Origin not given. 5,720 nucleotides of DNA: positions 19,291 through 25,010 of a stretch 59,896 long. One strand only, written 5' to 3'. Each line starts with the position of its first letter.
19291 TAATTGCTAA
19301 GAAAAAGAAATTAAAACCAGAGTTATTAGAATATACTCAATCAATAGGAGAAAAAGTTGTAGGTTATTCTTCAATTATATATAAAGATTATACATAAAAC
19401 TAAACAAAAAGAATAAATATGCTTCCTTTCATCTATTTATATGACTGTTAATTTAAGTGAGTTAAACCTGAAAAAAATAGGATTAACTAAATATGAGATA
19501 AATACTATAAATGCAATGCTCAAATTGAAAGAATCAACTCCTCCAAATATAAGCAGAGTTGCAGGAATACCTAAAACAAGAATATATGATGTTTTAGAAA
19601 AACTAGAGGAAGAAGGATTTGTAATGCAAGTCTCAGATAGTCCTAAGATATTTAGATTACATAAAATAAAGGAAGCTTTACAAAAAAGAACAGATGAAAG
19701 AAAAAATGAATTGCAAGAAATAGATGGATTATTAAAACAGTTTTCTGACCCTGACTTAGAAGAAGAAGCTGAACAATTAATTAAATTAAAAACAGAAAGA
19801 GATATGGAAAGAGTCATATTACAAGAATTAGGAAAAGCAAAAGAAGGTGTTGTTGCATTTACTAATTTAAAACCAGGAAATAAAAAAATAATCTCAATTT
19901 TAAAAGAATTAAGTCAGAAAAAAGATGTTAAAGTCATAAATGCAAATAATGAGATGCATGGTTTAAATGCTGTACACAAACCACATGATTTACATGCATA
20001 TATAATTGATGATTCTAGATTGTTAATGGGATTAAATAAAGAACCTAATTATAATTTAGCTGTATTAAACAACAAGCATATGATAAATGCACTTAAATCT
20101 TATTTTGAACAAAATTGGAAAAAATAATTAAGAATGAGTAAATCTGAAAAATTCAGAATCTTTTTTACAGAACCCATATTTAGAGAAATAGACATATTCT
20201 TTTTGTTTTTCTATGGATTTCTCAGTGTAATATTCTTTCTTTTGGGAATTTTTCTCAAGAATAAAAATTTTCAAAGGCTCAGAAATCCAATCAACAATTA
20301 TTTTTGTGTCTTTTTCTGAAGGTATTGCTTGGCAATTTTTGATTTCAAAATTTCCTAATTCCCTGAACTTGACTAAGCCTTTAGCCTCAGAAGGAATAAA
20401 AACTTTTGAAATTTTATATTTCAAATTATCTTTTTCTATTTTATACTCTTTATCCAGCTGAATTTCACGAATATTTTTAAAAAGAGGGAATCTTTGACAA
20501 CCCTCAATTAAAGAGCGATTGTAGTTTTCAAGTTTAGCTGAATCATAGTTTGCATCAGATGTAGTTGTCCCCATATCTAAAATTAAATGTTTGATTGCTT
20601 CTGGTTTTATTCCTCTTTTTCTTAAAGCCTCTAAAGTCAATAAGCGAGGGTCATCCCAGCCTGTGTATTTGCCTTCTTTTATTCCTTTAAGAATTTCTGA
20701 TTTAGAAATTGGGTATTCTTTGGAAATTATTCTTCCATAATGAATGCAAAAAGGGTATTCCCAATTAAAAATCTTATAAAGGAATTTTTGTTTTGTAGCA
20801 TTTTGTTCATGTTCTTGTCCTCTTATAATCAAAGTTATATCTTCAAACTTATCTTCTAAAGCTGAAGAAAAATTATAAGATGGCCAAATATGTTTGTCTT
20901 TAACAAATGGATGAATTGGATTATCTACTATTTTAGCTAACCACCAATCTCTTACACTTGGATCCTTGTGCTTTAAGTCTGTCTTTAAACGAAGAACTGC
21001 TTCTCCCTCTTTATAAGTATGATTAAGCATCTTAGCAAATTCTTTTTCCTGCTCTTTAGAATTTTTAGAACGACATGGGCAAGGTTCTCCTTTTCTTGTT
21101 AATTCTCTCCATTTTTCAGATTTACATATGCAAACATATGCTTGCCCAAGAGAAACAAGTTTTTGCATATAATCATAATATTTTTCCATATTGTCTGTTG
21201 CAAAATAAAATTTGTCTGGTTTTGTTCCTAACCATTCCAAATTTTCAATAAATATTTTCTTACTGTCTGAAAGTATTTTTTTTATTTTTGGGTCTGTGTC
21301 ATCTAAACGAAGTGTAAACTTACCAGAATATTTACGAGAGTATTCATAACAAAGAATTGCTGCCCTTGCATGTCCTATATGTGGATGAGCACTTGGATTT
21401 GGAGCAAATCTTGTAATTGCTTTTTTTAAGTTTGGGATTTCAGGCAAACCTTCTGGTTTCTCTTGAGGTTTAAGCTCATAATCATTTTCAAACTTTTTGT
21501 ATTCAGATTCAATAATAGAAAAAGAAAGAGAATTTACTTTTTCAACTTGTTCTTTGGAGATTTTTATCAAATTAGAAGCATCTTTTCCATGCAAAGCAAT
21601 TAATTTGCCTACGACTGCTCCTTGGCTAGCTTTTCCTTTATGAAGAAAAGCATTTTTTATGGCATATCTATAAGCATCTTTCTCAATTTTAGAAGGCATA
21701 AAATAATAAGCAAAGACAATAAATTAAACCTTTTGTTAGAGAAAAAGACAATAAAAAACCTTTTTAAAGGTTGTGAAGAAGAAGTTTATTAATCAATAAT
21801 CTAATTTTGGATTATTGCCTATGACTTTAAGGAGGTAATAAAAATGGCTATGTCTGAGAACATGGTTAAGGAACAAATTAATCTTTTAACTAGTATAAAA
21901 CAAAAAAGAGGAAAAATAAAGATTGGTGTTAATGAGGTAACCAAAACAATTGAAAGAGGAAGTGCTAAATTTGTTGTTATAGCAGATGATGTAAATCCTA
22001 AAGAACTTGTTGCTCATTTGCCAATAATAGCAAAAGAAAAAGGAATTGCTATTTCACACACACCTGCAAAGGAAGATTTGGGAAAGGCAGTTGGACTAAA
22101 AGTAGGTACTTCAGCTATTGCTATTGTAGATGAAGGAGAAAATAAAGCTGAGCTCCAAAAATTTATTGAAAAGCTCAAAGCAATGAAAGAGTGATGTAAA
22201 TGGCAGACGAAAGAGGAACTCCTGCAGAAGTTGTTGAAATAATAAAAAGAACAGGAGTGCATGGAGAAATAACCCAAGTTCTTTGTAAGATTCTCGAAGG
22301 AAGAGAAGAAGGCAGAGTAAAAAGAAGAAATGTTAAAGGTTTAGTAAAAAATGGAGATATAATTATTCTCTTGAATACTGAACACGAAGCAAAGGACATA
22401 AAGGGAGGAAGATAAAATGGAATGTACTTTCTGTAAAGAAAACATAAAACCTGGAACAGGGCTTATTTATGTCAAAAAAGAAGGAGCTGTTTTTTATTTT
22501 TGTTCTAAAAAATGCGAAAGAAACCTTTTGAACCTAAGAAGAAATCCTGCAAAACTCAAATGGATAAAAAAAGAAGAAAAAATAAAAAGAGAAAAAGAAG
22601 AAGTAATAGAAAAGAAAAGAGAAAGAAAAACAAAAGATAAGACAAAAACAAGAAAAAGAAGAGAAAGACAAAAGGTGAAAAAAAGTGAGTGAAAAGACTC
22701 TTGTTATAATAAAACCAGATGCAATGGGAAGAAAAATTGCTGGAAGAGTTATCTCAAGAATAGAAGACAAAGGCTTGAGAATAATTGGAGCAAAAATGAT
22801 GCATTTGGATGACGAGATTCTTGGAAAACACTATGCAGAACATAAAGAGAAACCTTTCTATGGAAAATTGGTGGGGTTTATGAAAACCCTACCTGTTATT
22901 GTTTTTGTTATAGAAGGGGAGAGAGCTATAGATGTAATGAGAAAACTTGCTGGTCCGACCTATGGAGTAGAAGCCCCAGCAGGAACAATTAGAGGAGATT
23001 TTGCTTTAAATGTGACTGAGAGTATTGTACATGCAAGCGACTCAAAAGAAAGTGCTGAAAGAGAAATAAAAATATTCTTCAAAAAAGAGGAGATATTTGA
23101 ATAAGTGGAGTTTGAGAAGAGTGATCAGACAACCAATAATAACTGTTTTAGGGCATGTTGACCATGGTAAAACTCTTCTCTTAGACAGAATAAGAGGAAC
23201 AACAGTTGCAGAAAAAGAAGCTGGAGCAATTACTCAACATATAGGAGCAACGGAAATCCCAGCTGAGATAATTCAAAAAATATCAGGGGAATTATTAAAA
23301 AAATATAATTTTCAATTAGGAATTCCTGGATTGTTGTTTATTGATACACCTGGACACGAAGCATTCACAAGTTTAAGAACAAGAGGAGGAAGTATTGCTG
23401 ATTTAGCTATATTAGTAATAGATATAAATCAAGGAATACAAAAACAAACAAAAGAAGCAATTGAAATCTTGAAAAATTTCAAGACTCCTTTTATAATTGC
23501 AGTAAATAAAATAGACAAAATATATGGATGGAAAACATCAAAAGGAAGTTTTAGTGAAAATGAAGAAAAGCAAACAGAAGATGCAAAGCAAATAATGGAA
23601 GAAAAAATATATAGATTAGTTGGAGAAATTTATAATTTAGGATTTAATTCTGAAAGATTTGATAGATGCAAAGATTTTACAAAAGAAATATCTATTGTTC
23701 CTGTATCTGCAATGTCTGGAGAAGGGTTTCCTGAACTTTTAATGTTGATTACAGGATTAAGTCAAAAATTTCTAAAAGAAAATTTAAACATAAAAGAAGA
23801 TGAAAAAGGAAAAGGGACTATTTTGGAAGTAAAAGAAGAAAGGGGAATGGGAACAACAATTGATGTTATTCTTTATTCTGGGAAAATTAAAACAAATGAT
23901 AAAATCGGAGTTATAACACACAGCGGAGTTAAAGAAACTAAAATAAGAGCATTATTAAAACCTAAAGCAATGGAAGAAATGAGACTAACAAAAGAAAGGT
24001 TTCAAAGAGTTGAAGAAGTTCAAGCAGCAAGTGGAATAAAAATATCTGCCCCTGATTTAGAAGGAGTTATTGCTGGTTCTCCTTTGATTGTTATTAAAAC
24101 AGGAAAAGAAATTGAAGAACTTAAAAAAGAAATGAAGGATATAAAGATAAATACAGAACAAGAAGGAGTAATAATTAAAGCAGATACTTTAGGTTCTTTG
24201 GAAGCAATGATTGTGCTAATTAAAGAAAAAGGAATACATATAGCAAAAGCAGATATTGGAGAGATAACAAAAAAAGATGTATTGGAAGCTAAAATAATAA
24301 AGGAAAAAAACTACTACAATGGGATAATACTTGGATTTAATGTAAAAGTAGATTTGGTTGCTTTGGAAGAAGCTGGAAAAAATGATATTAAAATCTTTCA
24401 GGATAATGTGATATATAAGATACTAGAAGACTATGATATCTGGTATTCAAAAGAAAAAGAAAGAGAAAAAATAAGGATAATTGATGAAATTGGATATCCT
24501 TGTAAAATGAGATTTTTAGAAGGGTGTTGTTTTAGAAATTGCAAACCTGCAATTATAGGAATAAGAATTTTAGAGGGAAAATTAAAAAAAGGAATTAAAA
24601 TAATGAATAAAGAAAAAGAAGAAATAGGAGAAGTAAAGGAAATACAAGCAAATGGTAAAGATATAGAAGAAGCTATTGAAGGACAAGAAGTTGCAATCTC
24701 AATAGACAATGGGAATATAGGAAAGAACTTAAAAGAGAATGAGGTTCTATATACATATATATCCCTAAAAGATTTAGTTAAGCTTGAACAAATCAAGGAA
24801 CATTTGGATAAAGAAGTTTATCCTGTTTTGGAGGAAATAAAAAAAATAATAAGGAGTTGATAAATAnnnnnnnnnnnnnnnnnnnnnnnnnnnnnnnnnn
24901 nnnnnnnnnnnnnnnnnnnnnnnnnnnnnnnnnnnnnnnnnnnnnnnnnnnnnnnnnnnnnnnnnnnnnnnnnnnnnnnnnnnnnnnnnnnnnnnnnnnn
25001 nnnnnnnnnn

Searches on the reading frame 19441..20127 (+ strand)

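Call 61: search_protein_families(library=pfam, proteins=[window:19441-20127:+], max_evalue=0.0001)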
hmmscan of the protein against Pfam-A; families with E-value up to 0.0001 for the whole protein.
window:19441-20127:+ (228 aa): 1 family
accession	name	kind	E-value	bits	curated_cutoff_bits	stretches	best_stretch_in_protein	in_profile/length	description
PF01978.25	TrmB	-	8.7e-18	64.4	25.6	1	10-73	1-64/68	Sugar-specific transcriptional regulator TrmB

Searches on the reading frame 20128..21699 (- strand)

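Call 8: search_protein_families(library=pfam, proteins=[window:20128-21699:-], max_evalue=0.00001)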
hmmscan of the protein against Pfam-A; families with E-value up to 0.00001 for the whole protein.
window:20128-21699:- (523 aa): 1 family
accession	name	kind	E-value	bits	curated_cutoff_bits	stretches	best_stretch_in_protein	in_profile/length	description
PF00749.27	tRNA-synt_1c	-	9.7e-67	225.5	23.4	1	95-396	3-310/314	tRNA synthetases class I (E and Q), catalytic domain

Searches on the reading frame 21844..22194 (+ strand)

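Call 61: search_protein_families(library=pfam, proteins=[window:21844-22194:+], max_evalue=0.0001)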
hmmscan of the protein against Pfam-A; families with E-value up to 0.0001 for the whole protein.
window:21844-22194:+ (116 aa): 2 families
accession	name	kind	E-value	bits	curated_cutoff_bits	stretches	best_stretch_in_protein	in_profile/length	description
PF01248.31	Ribosomal_L7Ae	-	2.7e-25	88.3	22.1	1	12-101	3-92/95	Ribosomal protein L7Ae/L30e/S12e/Gadd45 family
PF08228.16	RNase_P_pop3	-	7.5e-05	23.3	22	1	4-95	35-128/158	RNase P subunit Pop3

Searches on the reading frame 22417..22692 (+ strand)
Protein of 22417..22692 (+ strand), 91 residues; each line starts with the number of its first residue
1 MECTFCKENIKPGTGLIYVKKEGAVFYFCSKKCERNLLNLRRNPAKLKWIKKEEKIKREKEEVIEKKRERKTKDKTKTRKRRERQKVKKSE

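Call 61: search_protein_families(library=pfam, proteins=[window:22417-22692:+], max_evalue=0.0001)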
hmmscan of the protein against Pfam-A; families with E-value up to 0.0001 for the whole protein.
window:22417-22692:+ (91 aa): 1 family
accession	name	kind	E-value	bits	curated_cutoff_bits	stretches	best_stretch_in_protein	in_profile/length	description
PF01246.26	Ribosomal_L24e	-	1.1e-17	64.4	27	1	2-60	5-62/66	Ribosomal protein L24e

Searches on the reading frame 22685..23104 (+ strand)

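Call 61: search_protein_families(library=pfam, proteins=[window:22685-23104:+], max_evalue=0.0001)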
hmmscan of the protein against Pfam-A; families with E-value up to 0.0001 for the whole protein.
window:22685-23104:+ (139 aa): 1 family
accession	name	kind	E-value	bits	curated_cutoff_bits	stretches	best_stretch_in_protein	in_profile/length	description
PF00334.24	NDK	-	3.4e-51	173.1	27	1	3-137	1-135/135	Nucleoside diphosphate kinase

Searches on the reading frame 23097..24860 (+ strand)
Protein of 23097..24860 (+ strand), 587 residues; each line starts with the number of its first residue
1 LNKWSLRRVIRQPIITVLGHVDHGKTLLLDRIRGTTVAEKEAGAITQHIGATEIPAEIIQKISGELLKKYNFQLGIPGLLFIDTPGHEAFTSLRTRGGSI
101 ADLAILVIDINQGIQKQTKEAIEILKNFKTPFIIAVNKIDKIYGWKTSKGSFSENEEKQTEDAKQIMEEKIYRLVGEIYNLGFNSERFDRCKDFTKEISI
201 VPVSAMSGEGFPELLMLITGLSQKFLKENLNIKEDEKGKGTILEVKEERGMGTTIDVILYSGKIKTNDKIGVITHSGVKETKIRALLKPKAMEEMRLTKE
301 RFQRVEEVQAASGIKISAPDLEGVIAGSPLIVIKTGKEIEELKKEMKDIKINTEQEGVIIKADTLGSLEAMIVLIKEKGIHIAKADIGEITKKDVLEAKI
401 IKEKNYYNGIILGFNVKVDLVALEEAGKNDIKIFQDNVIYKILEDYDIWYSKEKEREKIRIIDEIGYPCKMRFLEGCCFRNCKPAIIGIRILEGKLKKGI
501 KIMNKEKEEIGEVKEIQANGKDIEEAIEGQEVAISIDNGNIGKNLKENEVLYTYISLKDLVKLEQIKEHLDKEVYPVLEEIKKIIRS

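Call 8: search_protein_families(library=pfam, proteins=[window:23097-24860:+], max_evalue=0.00001)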
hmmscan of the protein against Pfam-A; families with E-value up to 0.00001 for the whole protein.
window:23097-24860:+ (587 aa): 5 families
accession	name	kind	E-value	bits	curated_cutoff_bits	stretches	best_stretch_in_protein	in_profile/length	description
PF00009.33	GTP_EFTU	-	1e-35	123.4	26.5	1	14-220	5-184/188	Elongation factor Tu GTP binding domain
PF14578.12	GTP_EFTU_D4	-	1.2e-24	86.4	23.8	1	468-552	2-86/86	Elongation factor Tu domain 4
PF11987.13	IF-2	-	4.2e-20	72.3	27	1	337-446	10-116/117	Translation-initiation factor 2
PF03144.31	GTP_EFTU_D2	-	1.5e-12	48.2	30.3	1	486-538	3-60/73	Elongation factor Tu domain 2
PF01926.29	MMR_HSR1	-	6.4e-07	29.9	21.9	1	15-138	2-113/113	50S ribosome-binding GTPase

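Call 32: find_homologous_proteins(query=window:23097-24860:+, max_evalue=1e-30)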
Query window:23097-24860:+ (587 aa): 7726 proteins with E <= 1e-30 among 8000 candidates; the best 120 are listed.
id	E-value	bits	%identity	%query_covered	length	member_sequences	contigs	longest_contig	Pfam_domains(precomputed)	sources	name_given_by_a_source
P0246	0.0e+0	1233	100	99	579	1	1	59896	PF01926.30,PF11987.14,PF14578.13,PF00009.34,PF03144.32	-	-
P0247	1.7e-280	950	74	98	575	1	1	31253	PF01926.30,PF11987.14,PF14578.13,PF00009.34,PF03144.32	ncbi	-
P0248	1.1e-220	752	60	99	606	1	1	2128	PF01926.30,PF11987.14,PF14578.13,PF00009.34,PF03144.32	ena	-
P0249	3.2e-211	721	58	98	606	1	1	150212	PF01926.30,PF11987.14,PF14578.13,PF00009.34,PF03144.32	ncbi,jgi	-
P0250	5.9e-211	720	57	98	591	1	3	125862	PF01926.30,PF11987.14,PF14578.13,PF00009.34,PF03029.24,PF03144.32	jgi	-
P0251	1.3e-210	719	56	98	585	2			PF01926.30,PF11987.14,PF14578.13,PF00009.34,PF03144.32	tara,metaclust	tara:strand:- start:1249 stop:3006 length:1758 start_codon:yes stop_codon:yes gene_type:complete|met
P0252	1.8e-208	712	57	98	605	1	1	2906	PF11987.14,PF14578.13,PF00009.34,PF03029.24,PF03144.32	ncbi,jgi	-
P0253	7.9e-208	710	57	98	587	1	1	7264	PF01926.30,PF11987.14,PF14578.13,PF00009.34,PF03144.32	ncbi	-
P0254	1.9e-206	705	56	99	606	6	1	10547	PF01926.30,PF11987.14,PF14578.13,PF00009.34,PF03144.32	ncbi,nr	ncbi:MAG: translation initiation factor IF-2 [archaeon]|nr:translation initiation factor IF-2 [archa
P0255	4.9e-205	701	57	99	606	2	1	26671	PF01926.30,PF11987.14,PF14578.13,PF00009.34,PF03144.32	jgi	jgi:translation initiation factor 5B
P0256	1.2e-203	696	55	98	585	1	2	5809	PF01926.30,PF11987.14,PF14578.13,PF00009.34,PF03144.32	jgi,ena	-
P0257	1.4e-200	686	55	98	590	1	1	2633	PF11987.14,PF14578.13,PF00009.34,PF03144.32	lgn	-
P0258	2.4e-200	685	55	96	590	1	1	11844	PF11987.14,PF14578.13,PF00009.34,PF03144.32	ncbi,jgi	-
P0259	4.3e-200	684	54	98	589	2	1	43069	PF11987.14,PF14578.13,PF00009.34,PF03144.32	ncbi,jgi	jgi:translation initiation factor 5B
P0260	6.5e-200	684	54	98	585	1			PF11987.14,PF14578.13,PF00009.34,PF03144.32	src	-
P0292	3.8e-195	668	54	96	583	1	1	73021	PF01926.30,PF11987.14,PF14578.13,PF00009.34,PF03144.32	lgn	-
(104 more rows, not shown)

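Call 67: find_encoding_contigs(protein=P0292, flank=6000, max_places=1)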
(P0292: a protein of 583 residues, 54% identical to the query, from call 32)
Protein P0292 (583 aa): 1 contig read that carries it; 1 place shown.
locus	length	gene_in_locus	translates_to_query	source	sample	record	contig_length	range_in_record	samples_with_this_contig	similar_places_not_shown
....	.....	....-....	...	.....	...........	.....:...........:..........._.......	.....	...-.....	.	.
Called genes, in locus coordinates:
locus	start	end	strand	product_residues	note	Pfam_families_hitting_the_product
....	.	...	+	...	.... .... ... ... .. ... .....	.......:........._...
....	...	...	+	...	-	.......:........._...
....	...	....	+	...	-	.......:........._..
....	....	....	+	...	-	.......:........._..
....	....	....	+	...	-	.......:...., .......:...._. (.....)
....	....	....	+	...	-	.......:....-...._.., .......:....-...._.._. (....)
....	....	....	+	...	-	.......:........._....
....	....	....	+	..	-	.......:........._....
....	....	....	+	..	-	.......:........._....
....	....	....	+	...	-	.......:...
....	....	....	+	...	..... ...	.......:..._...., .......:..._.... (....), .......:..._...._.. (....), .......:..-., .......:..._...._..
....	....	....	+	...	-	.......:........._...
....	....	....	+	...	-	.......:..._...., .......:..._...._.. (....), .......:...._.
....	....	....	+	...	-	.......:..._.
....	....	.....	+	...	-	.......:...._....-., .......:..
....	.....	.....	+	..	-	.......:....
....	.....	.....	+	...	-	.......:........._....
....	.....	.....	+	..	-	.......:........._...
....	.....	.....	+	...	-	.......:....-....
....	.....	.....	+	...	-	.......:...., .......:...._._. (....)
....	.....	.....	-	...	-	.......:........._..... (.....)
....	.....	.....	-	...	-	-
